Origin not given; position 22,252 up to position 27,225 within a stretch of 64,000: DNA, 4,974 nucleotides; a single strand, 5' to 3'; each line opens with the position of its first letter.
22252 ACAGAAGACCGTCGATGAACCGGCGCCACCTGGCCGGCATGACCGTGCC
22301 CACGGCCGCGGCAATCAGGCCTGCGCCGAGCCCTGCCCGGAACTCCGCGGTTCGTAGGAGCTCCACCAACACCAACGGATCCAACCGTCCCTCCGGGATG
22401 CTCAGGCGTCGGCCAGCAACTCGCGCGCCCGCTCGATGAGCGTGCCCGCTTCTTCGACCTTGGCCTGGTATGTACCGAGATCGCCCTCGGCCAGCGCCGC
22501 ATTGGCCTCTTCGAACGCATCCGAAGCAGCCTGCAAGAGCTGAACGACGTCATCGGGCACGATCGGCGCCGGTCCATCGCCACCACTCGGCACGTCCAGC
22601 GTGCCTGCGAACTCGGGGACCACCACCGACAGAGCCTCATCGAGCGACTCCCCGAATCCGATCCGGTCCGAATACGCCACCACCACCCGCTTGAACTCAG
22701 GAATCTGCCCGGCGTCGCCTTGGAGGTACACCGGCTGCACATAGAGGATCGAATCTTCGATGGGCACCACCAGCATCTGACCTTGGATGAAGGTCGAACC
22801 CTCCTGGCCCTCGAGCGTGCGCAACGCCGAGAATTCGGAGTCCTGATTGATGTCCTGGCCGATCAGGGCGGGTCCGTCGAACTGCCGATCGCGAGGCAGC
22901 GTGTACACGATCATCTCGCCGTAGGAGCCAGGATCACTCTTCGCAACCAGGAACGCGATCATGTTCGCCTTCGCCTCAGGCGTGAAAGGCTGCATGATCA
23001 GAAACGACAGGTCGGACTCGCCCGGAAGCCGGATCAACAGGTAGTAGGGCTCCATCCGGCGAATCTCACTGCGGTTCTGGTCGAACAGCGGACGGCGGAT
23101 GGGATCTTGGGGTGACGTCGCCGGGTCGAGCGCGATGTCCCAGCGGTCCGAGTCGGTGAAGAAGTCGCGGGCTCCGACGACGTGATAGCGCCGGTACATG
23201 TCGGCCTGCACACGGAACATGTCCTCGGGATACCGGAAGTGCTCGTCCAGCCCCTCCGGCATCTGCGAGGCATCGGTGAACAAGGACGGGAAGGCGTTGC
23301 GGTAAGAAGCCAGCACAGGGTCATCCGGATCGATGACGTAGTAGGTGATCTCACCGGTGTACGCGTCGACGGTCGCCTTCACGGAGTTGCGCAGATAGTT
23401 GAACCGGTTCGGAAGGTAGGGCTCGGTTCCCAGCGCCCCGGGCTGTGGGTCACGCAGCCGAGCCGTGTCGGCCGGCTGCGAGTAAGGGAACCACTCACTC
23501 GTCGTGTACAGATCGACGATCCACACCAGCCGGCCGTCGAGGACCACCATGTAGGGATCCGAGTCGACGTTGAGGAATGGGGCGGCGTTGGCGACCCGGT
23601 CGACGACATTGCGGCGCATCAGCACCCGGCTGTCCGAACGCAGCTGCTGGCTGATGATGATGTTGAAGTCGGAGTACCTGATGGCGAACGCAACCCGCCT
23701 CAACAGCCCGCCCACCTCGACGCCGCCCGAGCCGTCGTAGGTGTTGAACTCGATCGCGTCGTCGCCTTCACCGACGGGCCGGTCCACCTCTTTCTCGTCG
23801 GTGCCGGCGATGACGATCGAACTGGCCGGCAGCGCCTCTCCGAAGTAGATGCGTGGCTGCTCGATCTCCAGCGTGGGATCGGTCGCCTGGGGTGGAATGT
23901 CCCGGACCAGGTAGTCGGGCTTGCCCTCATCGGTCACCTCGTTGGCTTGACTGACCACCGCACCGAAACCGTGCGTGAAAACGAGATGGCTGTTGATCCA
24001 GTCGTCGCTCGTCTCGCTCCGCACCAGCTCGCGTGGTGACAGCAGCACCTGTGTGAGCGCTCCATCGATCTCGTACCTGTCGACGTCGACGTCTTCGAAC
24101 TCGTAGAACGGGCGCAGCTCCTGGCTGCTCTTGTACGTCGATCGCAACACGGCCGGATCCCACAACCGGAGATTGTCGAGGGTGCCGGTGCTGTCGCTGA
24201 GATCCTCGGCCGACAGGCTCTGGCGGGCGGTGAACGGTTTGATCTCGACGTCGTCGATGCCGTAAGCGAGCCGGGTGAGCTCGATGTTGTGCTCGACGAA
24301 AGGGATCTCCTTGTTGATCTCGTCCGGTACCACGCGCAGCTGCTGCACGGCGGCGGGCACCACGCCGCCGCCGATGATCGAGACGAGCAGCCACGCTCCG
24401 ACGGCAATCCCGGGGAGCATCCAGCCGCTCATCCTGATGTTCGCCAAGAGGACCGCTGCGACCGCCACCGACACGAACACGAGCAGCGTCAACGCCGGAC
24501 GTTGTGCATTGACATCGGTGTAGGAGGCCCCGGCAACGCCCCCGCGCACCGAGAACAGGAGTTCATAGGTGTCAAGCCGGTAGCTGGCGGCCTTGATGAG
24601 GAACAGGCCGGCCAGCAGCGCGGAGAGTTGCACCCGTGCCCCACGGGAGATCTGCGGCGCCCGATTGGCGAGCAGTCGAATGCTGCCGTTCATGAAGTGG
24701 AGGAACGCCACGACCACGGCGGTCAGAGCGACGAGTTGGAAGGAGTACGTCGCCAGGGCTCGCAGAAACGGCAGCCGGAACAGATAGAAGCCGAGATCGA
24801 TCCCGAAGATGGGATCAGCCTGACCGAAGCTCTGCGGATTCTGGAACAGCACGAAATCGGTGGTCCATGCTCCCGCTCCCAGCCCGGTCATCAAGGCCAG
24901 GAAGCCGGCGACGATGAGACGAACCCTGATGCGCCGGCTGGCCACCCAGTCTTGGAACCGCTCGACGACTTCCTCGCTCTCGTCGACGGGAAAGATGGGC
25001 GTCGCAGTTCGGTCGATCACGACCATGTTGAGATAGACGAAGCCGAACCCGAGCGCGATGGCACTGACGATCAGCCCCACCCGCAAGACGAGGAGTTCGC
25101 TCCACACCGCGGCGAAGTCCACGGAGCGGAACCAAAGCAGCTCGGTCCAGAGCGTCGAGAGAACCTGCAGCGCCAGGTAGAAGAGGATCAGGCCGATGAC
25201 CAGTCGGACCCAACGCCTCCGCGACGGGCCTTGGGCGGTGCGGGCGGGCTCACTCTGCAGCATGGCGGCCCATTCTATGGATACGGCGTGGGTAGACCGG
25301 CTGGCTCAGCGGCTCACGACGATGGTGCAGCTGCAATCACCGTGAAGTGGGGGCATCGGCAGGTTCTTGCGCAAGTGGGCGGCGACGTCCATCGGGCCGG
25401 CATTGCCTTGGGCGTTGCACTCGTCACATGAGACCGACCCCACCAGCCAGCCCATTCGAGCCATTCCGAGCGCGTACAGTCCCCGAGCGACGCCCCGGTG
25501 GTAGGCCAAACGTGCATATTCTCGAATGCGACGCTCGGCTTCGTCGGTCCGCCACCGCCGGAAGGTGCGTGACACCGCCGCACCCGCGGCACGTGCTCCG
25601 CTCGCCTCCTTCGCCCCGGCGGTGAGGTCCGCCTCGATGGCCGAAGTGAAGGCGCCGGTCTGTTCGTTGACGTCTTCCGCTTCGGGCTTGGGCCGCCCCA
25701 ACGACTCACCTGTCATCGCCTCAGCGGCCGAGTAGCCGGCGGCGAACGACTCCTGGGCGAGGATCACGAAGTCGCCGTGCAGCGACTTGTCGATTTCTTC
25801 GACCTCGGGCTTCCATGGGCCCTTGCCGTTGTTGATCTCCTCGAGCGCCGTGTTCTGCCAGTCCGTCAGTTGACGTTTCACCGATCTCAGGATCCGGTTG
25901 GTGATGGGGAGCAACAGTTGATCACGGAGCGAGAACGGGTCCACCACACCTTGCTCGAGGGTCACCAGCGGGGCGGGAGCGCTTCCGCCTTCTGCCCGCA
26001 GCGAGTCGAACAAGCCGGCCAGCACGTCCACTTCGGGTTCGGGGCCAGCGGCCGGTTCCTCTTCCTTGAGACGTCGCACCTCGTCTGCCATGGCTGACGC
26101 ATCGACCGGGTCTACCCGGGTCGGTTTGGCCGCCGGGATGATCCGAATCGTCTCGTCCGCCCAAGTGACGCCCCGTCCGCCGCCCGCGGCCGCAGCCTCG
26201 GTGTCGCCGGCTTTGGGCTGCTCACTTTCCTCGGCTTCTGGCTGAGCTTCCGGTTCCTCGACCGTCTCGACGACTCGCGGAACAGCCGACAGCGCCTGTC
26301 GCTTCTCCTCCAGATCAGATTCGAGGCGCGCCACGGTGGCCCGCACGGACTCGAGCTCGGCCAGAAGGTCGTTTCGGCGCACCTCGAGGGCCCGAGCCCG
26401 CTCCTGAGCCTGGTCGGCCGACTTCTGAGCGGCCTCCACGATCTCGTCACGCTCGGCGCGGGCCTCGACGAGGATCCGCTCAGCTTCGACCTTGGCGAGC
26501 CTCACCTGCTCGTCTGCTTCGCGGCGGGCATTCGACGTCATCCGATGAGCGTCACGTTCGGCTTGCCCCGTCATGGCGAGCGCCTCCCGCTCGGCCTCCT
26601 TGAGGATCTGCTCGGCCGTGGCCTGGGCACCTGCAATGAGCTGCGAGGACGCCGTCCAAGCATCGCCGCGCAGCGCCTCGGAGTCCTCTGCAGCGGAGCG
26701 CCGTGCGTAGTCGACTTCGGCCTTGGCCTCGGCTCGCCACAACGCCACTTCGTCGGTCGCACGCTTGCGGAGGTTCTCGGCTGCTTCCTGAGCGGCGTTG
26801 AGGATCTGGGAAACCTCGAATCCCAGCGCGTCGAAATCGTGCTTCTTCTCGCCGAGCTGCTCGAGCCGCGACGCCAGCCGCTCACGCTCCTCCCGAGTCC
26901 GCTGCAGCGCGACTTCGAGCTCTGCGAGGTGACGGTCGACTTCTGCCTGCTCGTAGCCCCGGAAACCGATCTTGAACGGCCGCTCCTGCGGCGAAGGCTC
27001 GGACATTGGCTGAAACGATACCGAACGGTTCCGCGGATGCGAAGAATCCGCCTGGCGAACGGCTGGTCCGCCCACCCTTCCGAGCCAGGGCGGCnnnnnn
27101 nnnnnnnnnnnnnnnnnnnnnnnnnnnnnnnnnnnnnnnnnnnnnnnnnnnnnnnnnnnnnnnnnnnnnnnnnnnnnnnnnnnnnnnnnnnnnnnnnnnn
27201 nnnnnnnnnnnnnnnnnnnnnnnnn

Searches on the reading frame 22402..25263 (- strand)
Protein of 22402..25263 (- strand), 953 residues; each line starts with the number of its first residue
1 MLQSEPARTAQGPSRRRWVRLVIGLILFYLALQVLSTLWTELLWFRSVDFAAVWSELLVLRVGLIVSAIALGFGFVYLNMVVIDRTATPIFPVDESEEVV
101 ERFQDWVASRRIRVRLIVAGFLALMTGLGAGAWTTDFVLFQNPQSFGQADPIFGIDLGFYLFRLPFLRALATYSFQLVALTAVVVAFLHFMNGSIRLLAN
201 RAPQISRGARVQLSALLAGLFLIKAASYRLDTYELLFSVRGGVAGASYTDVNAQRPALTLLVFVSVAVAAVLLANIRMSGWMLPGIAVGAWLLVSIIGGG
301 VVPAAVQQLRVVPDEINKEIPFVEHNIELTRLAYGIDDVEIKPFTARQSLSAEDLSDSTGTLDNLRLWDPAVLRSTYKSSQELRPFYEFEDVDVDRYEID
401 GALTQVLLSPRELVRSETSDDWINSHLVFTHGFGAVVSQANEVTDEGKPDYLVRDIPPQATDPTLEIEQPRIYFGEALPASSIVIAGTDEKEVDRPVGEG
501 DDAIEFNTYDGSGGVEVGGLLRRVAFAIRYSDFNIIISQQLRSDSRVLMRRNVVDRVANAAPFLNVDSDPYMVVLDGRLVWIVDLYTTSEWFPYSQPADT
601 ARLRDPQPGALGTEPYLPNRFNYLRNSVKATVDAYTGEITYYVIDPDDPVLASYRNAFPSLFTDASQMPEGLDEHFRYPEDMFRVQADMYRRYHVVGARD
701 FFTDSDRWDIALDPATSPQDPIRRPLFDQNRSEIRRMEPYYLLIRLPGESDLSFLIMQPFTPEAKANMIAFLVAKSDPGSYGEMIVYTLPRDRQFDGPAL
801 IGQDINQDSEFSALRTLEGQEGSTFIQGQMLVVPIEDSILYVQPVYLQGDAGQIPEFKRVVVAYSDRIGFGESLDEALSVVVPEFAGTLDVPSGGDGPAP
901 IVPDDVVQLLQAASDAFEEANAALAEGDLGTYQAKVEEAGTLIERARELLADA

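Call 45: search_protein_families(library=pfam, proteins=[window:22402-25263:-], max_evalue=0.0001)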
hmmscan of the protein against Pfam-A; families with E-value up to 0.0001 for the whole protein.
window:22402-25263:- (953 aa): 1 family
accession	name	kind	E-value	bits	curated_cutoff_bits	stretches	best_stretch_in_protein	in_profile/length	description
PF03699.18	UPF0182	-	1.3e-262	873.8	27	1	21-815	4-767/770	Uncharacterised protein family (UPF0182)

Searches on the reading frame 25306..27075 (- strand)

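Call 46: search_protein_families(library=pfam, proteins=[window:25306-27075:-], max_evalue=0.0001)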
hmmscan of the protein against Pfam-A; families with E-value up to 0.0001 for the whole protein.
window:25306-27075:- (589 aa): 1 family
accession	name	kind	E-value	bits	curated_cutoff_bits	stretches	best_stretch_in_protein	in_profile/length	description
PF05103.18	DivIVA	-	2.4e-14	53.9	28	1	31-135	8-112/131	DivIVA protein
